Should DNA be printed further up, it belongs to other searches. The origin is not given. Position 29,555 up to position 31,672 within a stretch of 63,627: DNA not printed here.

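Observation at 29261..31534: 757-aa protein fuses a STAND/AAA_16-like module with a dead Walker A to an RsbW-type anti-sigma kinase domain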

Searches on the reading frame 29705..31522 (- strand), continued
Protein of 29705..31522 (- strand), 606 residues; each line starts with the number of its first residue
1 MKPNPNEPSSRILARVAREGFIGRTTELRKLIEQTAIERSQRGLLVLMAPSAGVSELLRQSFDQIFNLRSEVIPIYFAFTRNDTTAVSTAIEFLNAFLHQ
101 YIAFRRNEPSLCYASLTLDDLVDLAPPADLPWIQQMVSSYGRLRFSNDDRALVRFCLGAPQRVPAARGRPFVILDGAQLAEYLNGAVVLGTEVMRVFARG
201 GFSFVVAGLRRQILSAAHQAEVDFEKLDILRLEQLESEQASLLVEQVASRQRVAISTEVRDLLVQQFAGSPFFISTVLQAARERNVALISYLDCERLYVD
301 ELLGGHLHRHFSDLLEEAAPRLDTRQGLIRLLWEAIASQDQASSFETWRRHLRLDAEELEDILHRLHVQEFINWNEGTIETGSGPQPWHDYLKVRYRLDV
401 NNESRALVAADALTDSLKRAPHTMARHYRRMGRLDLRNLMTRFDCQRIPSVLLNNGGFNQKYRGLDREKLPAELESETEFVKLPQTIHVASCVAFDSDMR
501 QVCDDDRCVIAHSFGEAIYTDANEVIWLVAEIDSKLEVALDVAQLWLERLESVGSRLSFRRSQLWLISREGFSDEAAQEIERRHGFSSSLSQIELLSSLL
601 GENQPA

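Call 76: list_cluster_members(proteins=[P0140, P0143, P0150, P0152, P0157, P0160, P0165, P0176, P0199, P0214])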
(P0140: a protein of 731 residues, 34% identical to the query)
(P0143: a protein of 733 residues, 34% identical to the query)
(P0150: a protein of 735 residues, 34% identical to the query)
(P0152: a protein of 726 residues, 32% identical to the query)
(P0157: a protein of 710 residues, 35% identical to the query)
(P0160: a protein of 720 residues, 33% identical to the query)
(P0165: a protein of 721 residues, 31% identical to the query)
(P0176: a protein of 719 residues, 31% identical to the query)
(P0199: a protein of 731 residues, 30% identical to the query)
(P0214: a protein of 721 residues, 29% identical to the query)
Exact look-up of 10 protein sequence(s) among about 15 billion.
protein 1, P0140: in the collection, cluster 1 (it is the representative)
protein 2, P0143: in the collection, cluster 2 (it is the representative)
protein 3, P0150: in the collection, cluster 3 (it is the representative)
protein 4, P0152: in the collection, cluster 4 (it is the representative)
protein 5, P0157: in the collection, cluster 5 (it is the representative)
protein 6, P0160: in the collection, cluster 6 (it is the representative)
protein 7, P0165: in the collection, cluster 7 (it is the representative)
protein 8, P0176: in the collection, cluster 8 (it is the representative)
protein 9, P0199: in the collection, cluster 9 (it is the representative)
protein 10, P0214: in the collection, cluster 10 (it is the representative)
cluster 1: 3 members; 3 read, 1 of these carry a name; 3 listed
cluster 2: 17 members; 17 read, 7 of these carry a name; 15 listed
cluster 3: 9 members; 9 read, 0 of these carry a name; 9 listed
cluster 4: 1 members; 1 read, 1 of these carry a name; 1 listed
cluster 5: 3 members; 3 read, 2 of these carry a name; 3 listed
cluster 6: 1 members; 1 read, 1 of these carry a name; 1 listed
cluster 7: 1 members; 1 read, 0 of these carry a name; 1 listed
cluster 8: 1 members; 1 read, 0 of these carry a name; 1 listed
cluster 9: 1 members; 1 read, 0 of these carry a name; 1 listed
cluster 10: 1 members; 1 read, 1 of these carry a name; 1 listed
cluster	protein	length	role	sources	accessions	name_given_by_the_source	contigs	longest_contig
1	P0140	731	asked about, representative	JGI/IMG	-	-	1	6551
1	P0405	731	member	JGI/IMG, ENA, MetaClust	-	\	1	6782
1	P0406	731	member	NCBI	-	-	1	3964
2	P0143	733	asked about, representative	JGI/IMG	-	serine/threonine-protein kinase RsbW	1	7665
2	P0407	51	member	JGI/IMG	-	anti-sigma regulatory factor (Ser/Thr protein kinase)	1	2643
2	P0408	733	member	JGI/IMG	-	serine/threonine-protein kinase RsbW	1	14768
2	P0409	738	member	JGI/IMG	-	serine/threonine-protein kinase RsbW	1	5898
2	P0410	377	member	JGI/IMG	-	hypothetical protein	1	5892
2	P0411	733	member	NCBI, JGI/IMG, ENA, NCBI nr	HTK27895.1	MAG TPA: ATP-binding protein [Pyrinomonadaceae bacterium] | ATP-binding protein [Pyrinomonadaceae bacterium]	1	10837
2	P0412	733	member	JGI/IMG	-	serine/threonine-protein kinase RsbW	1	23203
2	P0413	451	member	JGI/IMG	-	-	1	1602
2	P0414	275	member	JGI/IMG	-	-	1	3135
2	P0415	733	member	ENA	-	-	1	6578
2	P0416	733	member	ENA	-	-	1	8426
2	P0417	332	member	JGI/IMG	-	-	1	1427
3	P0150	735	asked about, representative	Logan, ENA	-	-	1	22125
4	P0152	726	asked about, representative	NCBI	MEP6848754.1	MAG: ATP-binding protein [Acidobacteriota bacterium]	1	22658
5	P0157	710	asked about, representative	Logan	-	-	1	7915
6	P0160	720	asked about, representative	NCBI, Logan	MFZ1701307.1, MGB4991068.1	MAG: ATP-binding protein [Pyrinomonadaceae bacterium]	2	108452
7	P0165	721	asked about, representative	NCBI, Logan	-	-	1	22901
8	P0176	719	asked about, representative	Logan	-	-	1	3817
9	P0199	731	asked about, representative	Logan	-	-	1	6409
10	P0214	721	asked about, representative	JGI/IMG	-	serine/threonine-protein kinase RsbW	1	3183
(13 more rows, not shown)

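Call 80: find_related_loci(query=A5, collection=metagenome_contigs, flank=6000)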
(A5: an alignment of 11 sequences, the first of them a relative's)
Query A5 (775 aa) in metagenome_contigs; peptide patterns used: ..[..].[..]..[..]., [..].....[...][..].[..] (x = any residue, [..] = any of these).
511 stretches matched a pattern; 439 encode a relative of the query (tblastn E <= 1e-3); the best 80 are kept; 80 distinct loci.
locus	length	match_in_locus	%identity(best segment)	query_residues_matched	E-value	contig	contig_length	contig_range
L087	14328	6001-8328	83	1-774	0e+0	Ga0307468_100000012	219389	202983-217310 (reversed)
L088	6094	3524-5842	81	1-775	0e+0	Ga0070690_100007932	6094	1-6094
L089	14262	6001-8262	62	1-773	0e+0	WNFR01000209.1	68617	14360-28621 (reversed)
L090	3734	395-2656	61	1-773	0e+0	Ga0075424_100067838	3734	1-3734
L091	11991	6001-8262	61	1-773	0e+0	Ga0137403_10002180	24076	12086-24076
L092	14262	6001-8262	62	1-772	0e+0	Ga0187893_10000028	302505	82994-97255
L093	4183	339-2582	59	6-773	0e+0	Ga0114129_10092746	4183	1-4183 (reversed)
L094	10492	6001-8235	61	9-773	0e+0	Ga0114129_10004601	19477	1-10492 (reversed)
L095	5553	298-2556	61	1-773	0e+0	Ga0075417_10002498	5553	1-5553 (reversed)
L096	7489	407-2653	59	7-774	0e+0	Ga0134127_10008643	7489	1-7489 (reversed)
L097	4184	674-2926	58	6-773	0e+0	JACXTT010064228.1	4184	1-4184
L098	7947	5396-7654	57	1-773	0e+0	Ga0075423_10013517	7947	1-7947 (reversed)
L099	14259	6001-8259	59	1-773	0e+0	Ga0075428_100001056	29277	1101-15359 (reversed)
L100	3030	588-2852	57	1-773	0e+0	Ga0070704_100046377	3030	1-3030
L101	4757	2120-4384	56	1-775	0e+0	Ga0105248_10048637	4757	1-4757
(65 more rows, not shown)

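Call 84: list_cluster_members(proteins=[P0133, P0136, P0139, P0147, P0149, P0183, P0209, P0221, P0246, P0254])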
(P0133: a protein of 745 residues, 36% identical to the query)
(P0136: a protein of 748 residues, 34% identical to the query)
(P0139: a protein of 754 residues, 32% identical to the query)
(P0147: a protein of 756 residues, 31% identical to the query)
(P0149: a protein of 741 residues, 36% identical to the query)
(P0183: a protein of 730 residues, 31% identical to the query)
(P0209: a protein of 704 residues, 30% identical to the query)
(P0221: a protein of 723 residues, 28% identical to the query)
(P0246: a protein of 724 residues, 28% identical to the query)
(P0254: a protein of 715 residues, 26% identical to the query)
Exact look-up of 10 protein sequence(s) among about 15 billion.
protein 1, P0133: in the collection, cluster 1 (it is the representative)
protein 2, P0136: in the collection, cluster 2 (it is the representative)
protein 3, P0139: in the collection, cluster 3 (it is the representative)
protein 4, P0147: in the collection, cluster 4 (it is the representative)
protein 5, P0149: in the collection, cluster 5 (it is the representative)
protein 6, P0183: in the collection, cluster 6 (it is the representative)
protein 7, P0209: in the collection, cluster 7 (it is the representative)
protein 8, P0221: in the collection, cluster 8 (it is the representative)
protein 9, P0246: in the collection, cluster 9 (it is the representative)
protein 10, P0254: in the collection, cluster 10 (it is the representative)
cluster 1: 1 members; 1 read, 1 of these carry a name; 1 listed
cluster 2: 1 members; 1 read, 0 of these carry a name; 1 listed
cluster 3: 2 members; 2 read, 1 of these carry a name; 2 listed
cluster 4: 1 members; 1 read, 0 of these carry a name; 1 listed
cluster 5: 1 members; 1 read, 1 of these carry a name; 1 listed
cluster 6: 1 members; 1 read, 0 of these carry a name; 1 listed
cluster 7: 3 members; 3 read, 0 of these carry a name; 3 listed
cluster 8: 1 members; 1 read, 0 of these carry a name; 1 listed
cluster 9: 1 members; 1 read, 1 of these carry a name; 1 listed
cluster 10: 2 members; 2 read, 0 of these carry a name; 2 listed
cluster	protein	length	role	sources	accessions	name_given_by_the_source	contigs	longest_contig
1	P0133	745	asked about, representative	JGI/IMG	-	serine/threonine-protein kinase RsbW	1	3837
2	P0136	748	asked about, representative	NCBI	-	-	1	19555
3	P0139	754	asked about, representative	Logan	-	-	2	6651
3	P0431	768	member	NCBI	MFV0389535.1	MAG: ATP-binding protein [Pyrinomonadaceae bacterium]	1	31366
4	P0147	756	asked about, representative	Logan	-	-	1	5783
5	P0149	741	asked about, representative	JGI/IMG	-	anti-sigma regulatory factor (Ser/Thr protein kinase)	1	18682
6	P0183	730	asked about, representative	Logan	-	-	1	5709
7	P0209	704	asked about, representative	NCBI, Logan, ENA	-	-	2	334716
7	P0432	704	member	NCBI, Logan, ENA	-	-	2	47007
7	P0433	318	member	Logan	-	-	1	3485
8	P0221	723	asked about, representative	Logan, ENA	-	-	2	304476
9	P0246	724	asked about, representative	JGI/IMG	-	serine/threonine-protein kinase RsbW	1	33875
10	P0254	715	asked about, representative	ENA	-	-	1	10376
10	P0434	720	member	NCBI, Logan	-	-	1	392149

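Call 85: find_homologous_proteins(query=P0160, max_evalue=1e-20)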
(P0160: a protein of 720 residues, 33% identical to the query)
Query P0160 (720 aa): 98 proteins with E <= 1e-20 among 8000 candidates.
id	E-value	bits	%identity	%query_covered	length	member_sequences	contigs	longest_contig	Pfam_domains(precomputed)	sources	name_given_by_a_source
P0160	0.0e+0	1612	100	100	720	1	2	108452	PF13581.13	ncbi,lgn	ncbi:MAG: ATP-binding protein [Pyrinomonadaceae bacterium]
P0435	0.0e+0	1405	88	100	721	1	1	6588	PF13581.13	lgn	-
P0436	2.4e-278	943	61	98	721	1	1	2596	PF13581.13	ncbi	ncbi:MAG: ATP-binding protein [Pyrinomonadaceae bacterium]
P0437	9.9e-247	839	54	100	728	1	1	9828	PF13581.13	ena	-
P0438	1.5e-237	809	53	99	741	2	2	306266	PF13581.13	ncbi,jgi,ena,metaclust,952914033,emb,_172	jgi:serine/threonine-protein kinase RsbW|metaclust:\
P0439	1.2e-229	782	52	98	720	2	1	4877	PF13581.13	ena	-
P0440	8.9e-227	773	52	99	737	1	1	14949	PF13581.13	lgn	-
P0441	8.5e-222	757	53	100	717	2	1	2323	PF13581.13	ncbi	ncbi:MAG: ATP-binding protein [Pyrinomonadaceae bacterium]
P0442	6.0e-221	754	50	100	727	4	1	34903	PF13581.13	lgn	-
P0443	5.9e-220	750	49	99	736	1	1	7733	PF13581.13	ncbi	-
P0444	1.3e-219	749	50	100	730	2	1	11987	PF13581.13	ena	-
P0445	8.8e-218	743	50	98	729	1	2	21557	PF13581.13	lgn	-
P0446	8.6e-217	740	51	100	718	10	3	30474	PF13581.13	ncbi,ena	-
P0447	6.7e-216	737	50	98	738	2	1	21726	PF13581.13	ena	-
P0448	1.0e-215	736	50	98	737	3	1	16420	PF13581.13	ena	-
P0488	2.7e-179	616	44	98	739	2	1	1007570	PF13581.13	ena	-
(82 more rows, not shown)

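Call 86: find_encoding_contigs(protein=P0160, flank=7000, max_places=1)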
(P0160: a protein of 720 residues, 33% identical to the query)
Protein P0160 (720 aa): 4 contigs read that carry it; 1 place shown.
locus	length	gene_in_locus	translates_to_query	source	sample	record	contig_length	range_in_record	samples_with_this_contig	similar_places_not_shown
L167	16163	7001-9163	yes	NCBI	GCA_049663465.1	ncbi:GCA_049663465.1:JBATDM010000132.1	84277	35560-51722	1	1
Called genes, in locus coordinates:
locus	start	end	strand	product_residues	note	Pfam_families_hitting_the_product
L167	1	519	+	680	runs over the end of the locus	PF00496:SBP_bac_5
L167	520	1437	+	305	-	PF19300:BPD_transp_1_N (weak), PF00528:BPD_transp_1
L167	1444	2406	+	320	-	PF12911:OppC_N, PF00528:BPD_transp_1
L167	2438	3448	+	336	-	PF00005:ABC_tran, PF13304:AAA_21 (weak), PF08352:oligo_HPY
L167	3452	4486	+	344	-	PF02463:SMC_N (weak), PF00005:ABC_tran, PF08352:oligo_HPY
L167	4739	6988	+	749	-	PF10114:PocR (weak), PF01590:GAF, PF13185:GAF_2, PF13492:GAF_3 (weak), PF00990:GGDEF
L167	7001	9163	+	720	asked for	PF13581:HATPase_c_2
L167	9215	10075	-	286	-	PF02621:VitK2_biosynth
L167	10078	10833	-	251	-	PF13489:Methyltransf_23, PF08241:Methyltransf_11, PF08242:Methyltransf_12, PF13649:Methyltransf_25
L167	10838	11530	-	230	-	PF08239:SH3_3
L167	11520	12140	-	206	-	PF02441:Flavoprotein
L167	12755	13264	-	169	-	-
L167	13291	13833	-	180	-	-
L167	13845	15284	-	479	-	PF00089:Trypsin, PF13365:Trypsin_2, PF12895:ANAPC3 (weak), PF14559:TPR_19 (weak), PF00515:TPR_1 (weak), PF13414:TPR_11 (weak), PF12895:ANAPC3, PF13414:TPR_11, +14 more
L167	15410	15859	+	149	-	PF02502:LacAB_rpiB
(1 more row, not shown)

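Call 87: find_encoding_contigs(protein=P0438, flank=7000, max_places=1)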
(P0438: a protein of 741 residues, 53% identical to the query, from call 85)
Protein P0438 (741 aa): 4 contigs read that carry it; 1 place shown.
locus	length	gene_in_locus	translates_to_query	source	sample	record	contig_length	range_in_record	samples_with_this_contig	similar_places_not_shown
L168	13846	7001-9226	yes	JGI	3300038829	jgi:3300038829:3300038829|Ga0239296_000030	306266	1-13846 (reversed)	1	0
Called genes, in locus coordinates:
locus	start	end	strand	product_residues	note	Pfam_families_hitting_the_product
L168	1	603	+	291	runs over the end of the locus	PF00528:BPD_transp_1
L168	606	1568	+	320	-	PF12911:OppC_N, PF00528:BPD_transp_1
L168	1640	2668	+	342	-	PF00005:ABC_tran, PF13304:AAA_21, PF08352:oligo_HPY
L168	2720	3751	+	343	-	PF00005:ABC_tran, PF13304:AAA_21 (faint), PF08352:oligo_HPY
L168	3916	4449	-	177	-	PF09537:DUF2383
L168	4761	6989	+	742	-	PF10114:PocR, PF01590:GAF, PF13185:GAF_2, PF13492:GAF_3, PF00990:GGDEF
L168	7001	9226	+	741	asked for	PF13581:HATPase_c_2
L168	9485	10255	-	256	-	-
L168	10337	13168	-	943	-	-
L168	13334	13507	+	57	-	-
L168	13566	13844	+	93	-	?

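Call 88: find_encoding_contigs(protein=P0488, flank=7000, max_places=1)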
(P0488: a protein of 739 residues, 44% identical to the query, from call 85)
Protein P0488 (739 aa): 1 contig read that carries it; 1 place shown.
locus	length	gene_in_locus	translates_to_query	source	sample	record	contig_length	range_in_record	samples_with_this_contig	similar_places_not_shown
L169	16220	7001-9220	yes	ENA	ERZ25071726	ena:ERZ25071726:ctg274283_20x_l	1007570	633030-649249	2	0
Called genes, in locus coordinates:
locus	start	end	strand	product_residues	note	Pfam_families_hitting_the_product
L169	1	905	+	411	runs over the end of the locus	PF11899:DUF3419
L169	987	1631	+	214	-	PF01209:Ubie_methyltran, PF13489:Methyltransf_23, PF05175:MTS (weak), PF01135:PCMT, PF13847:Methyltransf_31, PF08241:Methyltransf_11, PF08242:Methyltransf_12, PF13649:Methyltransf_25, +2 more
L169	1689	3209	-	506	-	PF01553:Acyltransferase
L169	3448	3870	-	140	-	PF06877:RraB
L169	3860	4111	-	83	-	-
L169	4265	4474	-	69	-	-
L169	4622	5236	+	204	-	PF02441:Flavoprotein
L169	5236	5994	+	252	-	PF13489:Methyltransf_23 (weak), PF08241:Methyltransf_11, PF08242:Methyltransf_12, PF13649:Methyltransf_25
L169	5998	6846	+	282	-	PF02621:VitK2_biosynth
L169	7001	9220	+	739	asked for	PF13581:HATPase_c_2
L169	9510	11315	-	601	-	PF00675:Peptidase_M16, PF05193:Peptidase_M16_C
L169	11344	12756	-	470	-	PF00675:Peptidase_M16, PF05193:Peptidase_M16_C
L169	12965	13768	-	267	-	PF00082:Peptidase_S8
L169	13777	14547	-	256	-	PF01590:GAF, PF13185:GAF_2 (weak), PF13492:GAF_3 (weak)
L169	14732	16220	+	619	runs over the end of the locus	PF17820:PDZ_6, PF03572:Peptidase_S41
